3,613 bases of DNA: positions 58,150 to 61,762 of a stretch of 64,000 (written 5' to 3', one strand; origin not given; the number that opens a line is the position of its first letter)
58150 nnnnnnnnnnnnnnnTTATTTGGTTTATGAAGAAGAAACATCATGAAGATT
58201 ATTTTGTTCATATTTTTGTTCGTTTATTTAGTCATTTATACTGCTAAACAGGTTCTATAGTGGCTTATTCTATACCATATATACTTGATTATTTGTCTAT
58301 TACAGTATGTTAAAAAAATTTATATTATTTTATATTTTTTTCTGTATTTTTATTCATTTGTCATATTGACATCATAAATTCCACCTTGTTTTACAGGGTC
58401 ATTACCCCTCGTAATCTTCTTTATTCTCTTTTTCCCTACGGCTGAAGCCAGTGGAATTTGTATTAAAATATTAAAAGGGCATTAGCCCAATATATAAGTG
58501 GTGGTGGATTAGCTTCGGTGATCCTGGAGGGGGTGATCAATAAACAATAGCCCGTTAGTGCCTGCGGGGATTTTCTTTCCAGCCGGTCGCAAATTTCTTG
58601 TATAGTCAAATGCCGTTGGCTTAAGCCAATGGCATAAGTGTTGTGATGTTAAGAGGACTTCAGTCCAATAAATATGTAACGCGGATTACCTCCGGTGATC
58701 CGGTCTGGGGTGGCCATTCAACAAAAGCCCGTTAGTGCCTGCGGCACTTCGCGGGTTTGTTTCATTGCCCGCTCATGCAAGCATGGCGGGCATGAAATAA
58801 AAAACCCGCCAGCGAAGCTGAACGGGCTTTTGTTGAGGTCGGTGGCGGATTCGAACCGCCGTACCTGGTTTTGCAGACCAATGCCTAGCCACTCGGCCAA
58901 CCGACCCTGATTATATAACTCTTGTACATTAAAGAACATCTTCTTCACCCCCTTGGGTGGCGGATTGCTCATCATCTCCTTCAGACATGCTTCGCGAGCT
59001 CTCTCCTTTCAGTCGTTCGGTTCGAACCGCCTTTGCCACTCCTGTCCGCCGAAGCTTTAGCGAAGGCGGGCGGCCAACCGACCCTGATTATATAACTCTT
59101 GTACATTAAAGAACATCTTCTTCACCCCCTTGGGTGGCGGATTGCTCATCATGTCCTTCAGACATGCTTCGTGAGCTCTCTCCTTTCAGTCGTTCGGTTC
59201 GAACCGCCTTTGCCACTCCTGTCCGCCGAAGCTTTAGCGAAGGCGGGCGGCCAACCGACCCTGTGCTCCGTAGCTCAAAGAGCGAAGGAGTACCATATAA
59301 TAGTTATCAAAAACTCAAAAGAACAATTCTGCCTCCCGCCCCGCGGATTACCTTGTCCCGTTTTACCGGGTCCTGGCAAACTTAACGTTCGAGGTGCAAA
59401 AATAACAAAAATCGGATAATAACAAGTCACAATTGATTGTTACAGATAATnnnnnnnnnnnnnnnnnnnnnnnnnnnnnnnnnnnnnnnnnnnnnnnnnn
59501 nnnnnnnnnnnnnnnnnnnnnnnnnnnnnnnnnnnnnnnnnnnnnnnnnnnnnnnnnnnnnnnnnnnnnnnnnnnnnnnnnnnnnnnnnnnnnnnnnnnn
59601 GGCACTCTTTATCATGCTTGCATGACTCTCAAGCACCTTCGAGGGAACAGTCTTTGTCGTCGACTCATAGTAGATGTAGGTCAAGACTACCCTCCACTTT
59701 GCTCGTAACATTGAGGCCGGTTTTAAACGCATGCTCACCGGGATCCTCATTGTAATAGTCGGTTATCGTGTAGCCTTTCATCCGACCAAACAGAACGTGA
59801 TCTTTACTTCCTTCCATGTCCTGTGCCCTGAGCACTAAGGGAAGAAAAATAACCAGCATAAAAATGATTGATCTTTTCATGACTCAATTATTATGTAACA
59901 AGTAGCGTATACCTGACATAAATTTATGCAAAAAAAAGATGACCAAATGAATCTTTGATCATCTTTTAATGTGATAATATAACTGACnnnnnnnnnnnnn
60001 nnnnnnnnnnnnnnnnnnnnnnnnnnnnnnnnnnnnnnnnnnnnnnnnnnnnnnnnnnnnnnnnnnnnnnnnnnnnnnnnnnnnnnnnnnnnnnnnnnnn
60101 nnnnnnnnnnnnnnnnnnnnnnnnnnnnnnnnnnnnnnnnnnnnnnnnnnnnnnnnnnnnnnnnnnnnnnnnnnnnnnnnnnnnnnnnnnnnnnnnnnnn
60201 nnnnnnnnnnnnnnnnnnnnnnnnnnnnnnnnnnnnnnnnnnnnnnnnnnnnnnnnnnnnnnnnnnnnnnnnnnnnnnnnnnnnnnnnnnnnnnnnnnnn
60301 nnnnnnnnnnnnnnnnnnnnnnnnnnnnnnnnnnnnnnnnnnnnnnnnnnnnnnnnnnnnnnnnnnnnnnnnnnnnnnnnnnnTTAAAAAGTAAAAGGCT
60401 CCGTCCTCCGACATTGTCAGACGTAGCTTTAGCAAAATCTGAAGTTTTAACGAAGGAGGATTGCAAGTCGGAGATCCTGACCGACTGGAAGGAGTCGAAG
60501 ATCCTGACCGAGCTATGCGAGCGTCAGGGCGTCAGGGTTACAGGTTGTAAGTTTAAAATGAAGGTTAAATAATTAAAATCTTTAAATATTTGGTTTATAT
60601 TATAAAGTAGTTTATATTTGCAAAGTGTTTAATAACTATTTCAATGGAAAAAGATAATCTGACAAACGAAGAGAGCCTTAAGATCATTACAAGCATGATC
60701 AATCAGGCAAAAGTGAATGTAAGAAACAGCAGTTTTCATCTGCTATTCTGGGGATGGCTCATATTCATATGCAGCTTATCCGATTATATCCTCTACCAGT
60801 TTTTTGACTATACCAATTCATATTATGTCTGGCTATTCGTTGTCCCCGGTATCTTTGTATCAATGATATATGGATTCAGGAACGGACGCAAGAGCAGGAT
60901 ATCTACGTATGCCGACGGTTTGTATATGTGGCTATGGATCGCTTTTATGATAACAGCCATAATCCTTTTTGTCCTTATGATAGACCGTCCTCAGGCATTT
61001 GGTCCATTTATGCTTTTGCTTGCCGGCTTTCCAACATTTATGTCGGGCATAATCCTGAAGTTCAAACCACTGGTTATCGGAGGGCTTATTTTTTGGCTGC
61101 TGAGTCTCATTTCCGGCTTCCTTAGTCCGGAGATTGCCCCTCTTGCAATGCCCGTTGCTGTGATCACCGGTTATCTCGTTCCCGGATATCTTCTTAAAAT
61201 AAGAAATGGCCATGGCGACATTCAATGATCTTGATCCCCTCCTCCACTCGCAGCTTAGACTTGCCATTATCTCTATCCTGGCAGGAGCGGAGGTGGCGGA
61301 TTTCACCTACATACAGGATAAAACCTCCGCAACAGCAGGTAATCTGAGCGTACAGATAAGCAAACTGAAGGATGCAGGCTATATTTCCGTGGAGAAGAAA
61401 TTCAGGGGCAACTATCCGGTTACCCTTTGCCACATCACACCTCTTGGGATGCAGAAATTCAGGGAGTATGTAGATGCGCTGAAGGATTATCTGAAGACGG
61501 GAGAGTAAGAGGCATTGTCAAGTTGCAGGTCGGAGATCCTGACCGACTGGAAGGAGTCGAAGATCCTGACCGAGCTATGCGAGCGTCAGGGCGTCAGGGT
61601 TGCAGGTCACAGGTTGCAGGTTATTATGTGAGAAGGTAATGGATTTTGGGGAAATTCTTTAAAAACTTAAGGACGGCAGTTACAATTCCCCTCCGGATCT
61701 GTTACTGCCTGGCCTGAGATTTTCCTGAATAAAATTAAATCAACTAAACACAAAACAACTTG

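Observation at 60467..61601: Perfect 73-bp direct repeats bracket a membrane-protein/winged-helix regulator cassette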

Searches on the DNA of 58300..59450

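Call 77: search_rna_families(source=window, start=58300, end=59450, threshold=evalue, max_evalue=1)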
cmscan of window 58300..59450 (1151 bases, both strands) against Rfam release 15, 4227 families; matches with E-value up to 1: 3.
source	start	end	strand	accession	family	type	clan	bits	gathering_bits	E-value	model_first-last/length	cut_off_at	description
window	58836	58906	-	RF00005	tRNA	Gene; tRNA;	CL00001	61.1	29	1.6e-12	1-71/71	no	tRNA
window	58799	58878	-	RF01394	isrK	Gene; sRNA;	-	18.2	50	0.29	1-77/77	no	isrK Hfq binding RNA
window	58937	58979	-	RF01119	sR32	Gene; snRNA; snoRNA; CD-box;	-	13.5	40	0.85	1-57/57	no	Small nucleolar RNA sR32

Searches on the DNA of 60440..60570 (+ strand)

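Call 59: search_dna_similar(query=window:60455-60550:+, collection=plasmids, mode=distant, max_evalue=0.01, max_rows=10)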
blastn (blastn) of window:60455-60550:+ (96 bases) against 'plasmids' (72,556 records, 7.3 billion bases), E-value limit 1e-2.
No match.

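Call 60: search_dna_similar(query=window:60455-60550:+, collection=phages, mode=distant, max_evalue=0.01, max_rows=10)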
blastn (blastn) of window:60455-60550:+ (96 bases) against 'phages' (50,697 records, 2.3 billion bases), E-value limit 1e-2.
No match.

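Call 72: search_rna_families(source=window, start=60440, end=60570, threshold=evalue, max_evalue=10)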
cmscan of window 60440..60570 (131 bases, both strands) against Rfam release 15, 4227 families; matches with E-value up to 10: 4.
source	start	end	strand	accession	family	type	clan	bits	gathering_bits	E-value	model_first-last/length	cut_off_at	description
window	60551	60570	-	RF01349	CRISPR-DR40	Gene; CRISPR;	-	15.4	42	8.7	1-30/30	no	CRISPR RNA direct repeat element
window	60528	60564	+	RF01104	SBWMV2_UPD-PKb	Cis-reg;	-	12.3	39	5.2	1-29/29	no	Pseudoknot of upstream pseudoknot domain (UPD) of the 3'UTR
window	60486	60548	-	RF02202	UCA1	Gene; lncRNA;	-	12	80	0.62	23-75/75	no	Urothelial cancer associated 1 conserved region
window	60489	60549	-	RF00294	snoTBR17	Gene; snRNA; snoRNA; CD-box;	-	11.2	40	1.5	1-119/119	no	Small nucleolar RNA TBR17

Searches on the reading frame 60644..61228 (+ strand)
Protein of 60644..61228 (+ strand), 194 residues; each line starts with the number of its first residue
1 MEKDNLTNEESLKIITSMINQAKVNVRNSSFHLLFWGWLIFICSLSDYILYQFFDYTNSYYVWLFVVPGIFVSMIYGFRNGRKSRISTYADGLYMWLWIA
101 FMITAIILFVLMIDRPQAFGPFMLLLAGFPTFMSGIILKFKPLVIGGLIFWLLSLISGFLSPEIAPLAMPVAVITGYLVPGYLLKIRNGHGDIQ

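Call 8: search_protein_families(library=pfam, proteins=[window:60644-61228:+], max_evalue=0.01)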
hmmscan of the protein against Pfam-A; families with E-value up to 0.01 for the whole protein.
window:60644-61228:+ (194 aa): 0 families

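Call 12: find_encoding_contigs(protein=window:60644-61228:+, flank=10000, max_places=10)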
Protein window:60644-61228:+ (194 aa): no gene with exactly this product is on record in the collection.

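Call 14: find_homologous_proteins(query=window:60644-61228:+)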
Query window:60644-61228:+ (194 aa): 1015 proteins with E <= 0.001 among 1099 candidates; the best 120 are listed.
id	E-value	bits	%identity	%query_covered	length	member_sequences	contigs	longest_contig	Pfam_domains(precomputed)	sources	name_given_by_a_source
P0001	1.4e-116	406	94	100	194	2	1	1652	-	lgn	-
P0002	4.3e-95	336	73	99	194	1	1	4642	-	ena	-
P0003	2.2e-94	333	73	99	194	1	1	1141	-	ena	-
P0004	8.4e-94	331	72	99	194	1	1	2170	-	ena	-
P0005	3.8e-90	319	70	100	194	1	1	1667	-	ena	-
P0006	4.7e-87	309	70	99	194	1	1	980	-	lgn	-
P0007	1.6e-79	285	62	98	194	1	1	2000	-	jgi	jgi:hypothetical protein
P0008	4.7e-79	283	62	98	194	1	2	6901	-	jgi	-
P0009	5.0e-79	283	61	99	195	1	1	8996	-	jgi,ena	-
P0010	1.9e-78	281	61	99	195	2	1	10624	-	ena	-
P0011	2.1e-78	281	62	98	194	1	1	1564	-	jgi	jgi:hypothetical protein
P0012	5.5e-78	280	63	96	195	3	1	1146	-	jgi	jgi:hypothetical protein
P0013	5.7e-78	280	62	99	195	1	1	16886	-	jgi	jgi:hypothetical protein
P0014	5.7e-78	280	61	98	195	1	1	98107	-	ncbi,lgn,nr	ncbi:MAG: hypothetical protein MUO72_03935 [Bacteroidales bacterium]|nr:hypothetical protein [Bacter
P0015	1.2e-77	279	62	99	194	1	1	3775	-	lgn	-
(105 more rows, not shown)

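Call 15: find_encoding_contigs(protein=P0001, flank=10000, max_places=4)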
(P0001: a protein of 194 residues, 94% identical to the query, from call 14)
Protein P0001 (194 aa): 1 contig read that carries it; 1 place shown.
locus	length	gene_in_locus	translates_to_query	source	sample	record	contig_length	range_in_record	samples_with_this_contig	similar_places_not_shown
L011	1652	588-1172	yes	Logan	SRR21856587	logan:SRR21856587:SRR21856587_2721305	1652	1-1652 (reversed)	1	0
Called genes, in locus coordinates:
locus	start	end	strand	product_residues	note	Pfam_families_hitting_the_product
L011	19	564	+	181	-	-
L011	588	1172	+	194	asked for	-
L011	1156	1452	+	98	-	PF13601:HTH_34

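Call 16: find_encoding_contigs(protein=P0002, flank=10000, max_places=4)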
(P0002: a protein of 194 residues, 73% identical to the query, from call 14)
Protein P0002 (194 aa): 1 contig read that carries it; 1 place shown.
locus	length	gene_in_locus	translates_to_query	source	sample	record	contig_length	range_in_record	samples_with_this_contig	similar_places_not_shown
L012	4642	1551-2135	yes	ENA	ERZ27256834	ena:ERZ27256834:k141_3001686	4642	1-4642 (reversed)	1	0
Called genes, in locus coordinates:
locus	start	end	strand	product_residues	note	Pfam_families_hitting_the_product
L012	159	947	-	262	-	PF00691:OmpA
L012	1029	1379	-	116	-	PF02152:FolB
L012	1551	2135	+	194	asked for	-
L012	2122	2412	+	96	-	PF13601:HTH_34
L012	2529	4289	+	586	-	PF00749:tRNA-synt_1c, PF03950:tRNA-synt_1c_C, PF20974:tRNA-synt_1c_C2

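Call 17: find_encoding_contigs(protein=P0014, flank=6000, max_places=3)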
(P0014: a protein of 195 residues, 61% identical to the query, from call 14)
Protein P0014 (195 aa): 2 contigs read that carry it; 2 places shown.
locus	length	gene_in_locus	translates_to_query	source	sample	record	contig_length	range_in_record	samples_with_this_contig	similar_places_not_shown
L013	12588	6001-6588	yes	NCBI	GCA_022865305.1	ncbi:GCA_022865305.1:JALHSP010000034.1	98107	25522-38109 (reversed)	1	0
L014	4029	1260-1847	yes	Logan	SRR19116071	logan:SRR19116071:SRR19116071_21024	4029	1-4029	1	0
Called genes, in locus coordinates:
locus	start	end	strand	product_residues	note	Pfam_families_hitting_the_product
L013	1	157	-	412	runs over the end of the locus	PF01833:TIG (faint), PF18329:SGBP_B_XBD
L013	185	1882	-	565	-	PF14322:SusD-like_3, PF07980:SusD_RagB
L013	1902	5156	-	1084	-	PF13620:CarboxypepD_reg, PF13715:CarbopepD_reg_2, PF07715:Plug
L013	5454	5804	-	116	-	PF02152:FolB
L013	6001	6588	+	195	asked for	-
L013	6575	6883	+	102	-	PF13601:HTH_34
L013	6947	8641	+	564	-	PF00749:tRNA-synt_1c, PF03950:tRNA-synt_1c_C, PF20974:tRNA-synt_1c_C2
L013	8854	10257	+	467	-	-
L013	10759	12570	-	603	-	PF25062:ARM_TT21_N (faint), PF12569:NatA_aux_su (faint), PF13429:TPR_15 (faint), PF00515:TPR_1 (faint), PF07719:TPR_2 (faint), PF13181:TPR_8 (faint), PF13424:TPR_12 (faint), PF13432:TPR_16 (weak), +11 more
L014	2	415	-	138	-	?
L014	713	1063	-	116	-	PF02152:FolB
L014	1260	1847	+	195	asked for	-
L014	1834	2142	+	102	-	PF13601:HTH_34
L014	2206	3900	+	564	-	PF00749:tRNA-synt_1c, PF03950:tRNA-synt_1c_C, PF20974:tRNA-synt_1c_C2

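Call 61: search_protein_families(library=ncbifam, proteins=[window:60644-61228:+, L011:19-564:+], max_evalue=0.01)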
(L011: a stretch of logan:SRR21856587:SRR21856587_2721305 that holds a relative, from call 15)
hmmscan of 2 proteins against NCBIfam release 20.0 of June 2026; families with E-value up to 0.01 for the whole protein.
window:60644-61228:+ (194 aa): 0 families

L011:19-564:+ (181 aa): 0 families

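Call 67: search_protein_families(library=pfam, proteins=[L011:19-564:+], max_evalue=0.01)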
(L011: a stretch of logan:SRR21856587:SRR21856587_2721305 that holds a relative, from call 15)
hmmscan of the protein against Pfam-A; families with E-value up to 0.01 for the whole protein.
L011:19-564:+ (181 aa): 1 family
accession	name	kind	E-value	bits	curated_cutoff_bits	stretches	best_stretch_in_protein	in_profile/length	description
PF07617.17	DUF1579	-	0.00043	20.6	25.2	1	35-109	5-77/155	Protein of unknown function (DUF1579)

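Call 86: find_encoding_contigs(protein=P0004, flank=10000, max_places=4)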
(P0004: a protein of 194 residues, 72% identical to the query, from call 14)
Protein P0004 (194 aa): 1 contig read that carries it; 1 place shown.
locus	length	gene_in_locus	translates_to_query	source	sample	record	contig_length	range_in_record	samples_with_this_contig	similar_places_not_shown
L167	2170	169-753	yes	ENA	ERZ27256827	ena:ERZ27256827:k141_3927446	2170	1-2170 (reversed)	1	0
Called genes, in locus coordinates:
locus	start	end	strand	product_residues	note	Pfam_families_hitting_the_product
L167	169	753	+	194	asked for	-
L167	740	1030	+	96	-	PF13601:HTH_34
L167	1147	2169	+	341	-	?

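Call 87: find_encoding_contigs(protein=P0005, flank=10000, max_places=4)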
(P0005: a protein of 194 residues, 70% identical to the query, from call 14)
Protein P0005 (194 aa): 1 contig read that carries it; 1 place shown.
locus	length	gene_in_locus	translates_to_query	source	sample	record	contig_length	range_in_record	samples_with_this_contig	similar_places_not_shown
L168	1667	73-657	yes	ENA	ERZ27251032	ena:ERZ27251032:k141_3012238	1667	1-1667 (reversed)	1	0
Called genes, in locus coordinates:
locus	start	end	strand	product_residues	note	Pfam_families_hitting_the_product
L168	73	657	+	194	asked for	-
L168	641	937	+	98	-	PF13601:HTH_34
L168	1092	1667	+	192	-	?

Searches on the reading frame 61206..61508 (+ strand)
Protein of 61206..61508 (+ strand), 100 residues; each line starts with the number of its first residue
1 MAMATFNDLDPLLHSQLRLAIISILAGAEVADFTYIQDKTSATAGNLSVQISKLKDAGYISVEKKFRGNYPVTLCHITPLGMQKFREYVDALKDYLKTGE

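Call 8: search_protein_families(library=pfam, proteins=[window:61206-61508:+], max_evalue=0.01)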
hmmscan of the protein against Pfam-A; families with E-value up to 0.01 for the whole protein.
window:61206-61508:+ (100 aa): 2 families
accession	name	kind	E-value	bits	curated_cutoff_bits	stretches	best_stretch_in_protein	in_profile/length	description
PF13601.12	HTH_34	-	1.2e-26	93.1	27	1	17-96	1-80/80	Winged helix DNA-binding domain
PF01022.26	HTH_5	-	0.00054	20.2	22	1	16-61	2-46/47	Bacterial regulatory protein, arsR family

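Call 11: find_encoding_contigs(protein=window:61206-61508:+, flank=10000, max_places=10)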
Protein window:61206-61508:+ (100 aa): no gene with exactly this product is on record in the collection.

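Call 36: list_cluster_members(proteins=[P0121, P0001, P0241, window:61206-61508:+, window:60644-61228:+])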
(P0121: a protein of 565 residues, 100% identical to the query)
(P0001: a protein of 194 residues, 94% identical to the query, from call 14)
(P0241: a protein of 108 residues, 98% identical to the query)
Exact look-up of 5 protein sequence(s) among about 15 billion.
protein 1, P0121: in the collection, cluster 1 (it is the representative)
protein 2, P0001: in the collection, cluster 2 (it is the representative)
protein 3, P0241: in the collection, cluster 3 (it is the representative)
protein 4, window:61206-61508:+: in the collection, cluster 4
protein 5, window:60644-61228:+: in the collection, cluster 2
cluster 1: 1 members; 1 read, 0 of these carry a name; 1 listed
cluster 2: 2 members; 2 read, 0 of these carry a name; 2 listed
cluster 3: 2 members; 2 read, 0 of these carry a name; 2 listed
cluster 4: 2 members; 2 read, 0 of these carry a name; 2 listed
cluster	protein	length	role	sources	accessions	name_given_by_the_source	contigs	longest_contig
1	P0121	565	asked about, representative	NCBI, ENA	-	-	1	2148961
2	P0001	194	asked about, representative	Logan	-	-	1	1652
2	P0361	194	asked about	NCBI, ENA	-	-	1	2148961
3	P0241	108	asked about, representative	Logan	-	-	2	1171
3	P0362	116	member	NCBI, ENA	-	-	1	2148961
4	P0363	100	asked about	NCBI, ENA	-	-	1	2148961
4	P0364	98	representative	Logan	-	-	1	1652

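Call 61: search_protein_families(library=ncbifam, proteins=[window:61206-61508:+], max_evalue=0.01)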
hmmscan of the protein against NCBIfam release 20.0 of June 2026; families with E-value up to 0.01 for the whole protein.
window:61206-61508:+ (100 aa): 2 families
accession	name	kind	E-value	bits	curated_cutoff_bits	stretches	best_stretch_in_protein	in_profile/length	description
NF033788.1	HTH_metalloreg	subfamily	8.8e-05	22.2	55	1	13-65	8-60/77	metalloregulator ArsR/SmtB family transcription factor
NF053660.1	ORF80_fam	equivalog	0.0055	16.6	95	0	20-61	6-47/70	ORF80 family leucine zipper DNA-binding protein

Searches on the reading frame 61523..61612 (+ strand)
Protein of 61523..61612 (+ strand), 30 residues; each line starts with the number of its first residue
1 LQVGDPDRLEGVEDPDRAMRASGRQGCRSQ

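Call 55: search_protein_representatives(protein=window:61523-61612:+)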
Query: 30 residues. Proteins with E-value up to 0.001 (for the whole library): 0; up to 1e-10: 0; up to 1e-30: 0. The best 0 are listed.
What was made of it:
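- Tried and rejected: Translating the element (frame b, 30 aa) against 1.84 billion protein representatives, to look for other copies hidden in spurious ORFs: 0 hits (call 55).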
